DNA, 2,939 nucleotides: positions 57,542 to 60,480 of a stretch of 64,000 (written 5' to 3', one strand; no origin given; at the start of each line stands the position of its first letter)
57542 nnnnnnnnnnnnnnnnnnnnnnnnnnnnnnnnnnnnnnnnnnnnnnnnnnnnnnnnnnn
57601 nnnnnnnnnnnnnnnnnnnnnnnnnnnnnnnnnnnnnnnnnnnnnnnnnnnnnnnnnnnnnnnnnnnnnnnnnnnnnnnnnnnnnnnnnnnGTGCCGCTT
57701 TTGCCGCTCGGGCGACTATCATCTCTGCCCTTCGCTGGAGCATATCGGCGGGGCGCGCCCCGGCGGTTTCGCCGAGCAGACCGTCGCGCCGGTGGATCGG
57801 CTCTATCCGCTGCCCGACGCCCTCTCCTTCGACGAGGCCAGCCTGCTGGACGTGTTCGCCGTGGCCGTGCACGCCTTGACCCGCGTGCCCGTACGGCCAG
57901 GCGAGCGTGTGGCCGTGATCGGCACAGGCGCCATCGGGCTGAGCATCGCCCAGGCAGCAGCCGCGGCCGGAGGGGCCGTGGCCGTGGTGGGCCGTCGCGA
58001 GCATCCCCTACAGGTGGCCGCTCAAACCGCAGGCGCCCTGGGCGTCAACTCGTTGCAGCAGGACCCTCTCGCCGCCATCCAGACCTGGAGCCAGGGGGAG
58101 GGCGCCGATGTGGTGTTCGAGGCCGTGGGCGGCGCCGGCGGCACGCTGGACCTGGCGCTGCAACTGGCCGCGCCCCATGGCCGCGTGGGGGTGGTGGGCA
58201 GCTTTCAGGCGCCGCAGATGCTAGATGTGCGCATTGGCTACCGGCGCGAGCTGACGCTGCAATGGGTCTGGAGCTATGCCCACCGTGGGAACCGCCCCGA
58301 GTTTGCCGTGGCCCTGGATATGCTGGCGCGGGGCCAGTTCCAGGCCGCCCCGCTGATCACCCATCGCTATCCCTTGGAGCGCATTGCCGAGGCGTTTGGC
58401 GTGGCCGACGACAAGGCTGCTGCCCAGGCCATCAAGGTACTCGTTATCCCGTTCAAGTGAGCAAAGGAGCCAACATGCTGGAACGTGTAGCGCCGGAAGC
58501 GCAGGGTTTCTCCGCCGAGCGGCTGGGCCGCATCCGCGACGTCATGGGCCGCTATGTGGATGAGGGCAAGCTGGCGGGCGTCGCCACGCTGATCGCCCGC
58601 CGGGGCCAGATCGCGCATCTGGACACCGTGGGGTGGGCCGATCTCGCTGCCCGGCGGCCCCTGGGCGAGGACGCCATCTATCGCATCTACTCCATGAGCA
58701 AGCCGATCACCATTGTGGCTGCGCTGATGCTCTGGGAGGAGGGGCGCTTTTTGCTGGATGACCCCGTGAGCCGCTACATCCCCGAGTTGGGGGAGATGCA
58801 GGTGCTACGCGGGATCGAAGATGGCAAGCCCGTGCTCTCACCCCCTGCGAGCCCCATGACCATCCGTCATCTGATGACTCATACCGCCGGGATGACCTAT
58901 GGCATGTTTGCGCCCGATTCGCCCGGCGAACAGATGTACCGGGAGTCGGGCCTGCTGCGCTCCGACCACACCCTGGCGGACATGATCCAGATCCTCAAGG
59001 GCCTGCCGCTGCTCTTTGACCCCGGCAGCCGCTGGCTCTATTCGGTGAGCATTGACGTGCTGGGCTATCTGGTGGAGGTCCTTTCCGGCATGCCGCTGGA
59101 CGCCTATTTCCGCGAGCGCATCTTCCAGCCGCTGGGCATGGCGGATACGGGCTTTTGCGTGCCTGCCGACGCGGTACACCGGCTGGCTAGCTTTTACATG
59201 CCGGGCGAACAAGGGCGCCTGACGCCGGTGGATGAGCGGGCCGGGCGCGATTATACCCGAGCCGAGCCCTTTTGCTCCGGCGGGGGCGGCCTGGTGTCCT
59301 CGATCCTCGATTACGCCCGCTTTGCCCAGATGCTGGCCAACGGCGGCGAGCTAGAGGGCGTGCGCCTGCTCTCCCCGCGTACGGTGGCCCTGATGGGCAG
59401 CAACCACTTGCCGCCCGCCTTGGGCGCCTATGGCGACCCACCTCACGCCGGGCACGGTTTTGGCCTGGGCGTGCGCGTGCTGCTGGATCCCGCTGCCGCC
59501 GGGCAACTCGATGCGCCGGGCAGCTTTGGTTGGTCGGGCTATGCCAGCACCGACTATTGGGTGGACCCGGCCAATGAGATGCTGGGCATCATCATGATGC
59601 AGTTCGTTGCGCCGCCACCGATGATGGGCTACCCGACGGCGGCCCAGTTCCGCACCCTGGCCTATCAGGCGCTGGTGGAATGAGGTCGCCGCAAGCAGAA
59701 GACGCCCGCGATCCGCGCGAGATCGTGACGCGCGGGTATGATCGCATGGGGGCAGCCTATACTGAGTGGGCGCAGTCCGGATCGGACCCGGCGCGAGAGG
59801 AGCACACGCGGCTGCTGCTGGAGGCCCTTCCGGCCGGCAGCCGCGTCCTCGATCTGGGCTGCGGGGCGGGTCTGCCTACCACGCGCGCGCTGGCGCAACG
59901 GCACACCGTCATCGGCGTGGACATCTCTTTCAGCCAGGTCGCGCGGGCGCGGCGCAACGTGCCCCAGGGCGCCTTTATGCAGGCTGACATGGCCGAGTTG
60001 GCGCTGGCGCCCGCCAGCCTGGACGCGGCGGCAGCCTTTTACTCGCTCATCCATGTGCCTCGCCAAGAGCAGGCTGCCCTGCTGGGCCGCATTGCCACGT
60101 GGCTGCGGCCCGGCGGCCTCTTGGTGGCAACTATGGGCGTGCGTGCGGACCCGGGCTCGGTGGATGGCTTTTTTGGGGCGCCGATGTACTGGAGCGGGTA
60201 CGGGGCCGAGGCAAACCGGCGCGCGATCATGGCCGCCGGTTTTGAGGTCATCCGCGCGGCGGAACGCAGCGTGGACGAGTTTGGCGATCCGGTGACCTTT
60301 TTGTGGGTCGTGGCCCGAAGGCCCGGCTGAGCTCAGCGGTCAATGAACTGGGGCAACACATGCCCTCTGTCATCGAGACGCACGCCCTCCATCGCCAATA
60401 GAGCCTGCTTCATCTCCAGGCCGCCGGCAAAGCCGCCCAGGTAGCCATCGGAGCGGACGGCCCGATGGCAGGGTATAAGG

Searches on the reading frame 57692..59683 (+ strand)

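Call 80: search_protein_families(library=pfam, proteins=[window:57692-59683:+], max_evalue=0.001)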
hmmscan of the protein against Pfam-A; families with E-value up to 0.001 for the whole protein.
window:57692-59683:+ (663 aa): 1 family
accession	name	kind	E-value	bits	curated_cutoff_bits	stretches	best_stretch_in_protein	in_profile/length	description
PF00144.29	Beta-lactamase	-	4.6e-67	227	27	1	282-645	2-317/329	Beta-lactamase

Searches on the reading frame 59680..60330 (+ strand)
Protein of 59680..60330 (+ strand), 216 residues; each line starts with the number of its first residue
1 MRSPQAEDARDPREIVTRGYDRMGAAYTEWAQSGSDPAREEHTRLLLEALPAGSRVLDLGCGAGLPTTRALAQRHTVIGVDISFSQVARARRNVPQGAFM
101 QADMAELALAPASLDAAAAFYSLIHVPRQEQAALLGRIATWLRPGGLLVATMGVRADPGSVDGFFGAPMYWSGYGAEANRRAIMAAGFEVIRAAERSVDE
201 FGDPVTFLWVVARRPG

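Call 80: search_protein_families(library=pfam, proteins=[window:59680-60330:+], max_evalue=0.001)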
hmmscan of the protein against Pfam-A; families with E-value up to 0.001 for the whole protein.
window:59680-60330:+ (216 aa): 10 families
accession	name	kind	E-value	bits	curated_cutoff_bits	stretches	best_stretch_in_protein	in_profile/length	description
PF13649.12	Methyltransf_25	-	9.1e-19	68.4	27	1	56-146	1-97/97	Methyltransferase domain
PF08241.18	Methyltransf_11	-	3.7e-17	63.2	21.2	1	57-149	1-94/95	Methyltransferase domain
PF13489.12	Methyltransf_23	-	2.5e-14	53.8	27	1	39-152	10-118/164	Methyltransferase domain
PF08242.18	Methyltransf_12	-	1.6e-10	42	30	1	57-148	1-98/98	Methyltransferase domain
PF13847.12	Methyltransf_31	-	5.6e-10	39.5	27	1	53-151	4-110/145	Methyltransferase domain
PF05175.20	MTS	-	1.7e-06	28.2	23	1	43-101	20-82/170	Methyltransferase small domain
PF02353.26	CMAS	-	2.5e-05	24.2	27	1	35-146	43-160/273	Mycolic acid cyclopropane synthetase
PF07021.18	MetW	-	0.00067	19.8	21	1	43-81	4-41/193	Methionine biosynthesis protein MetW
PF05724.17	TPMT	-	0.00096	19.3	26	0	26-90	13-75/218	Thiopurine S-methyltransferase (TPMT)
PF01135.25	PCMT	-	0.001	19.4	20.3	0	45-100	67-124/210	Protein-L-isoaspartate(D-aspartate) O-methyltransferase (PCMT)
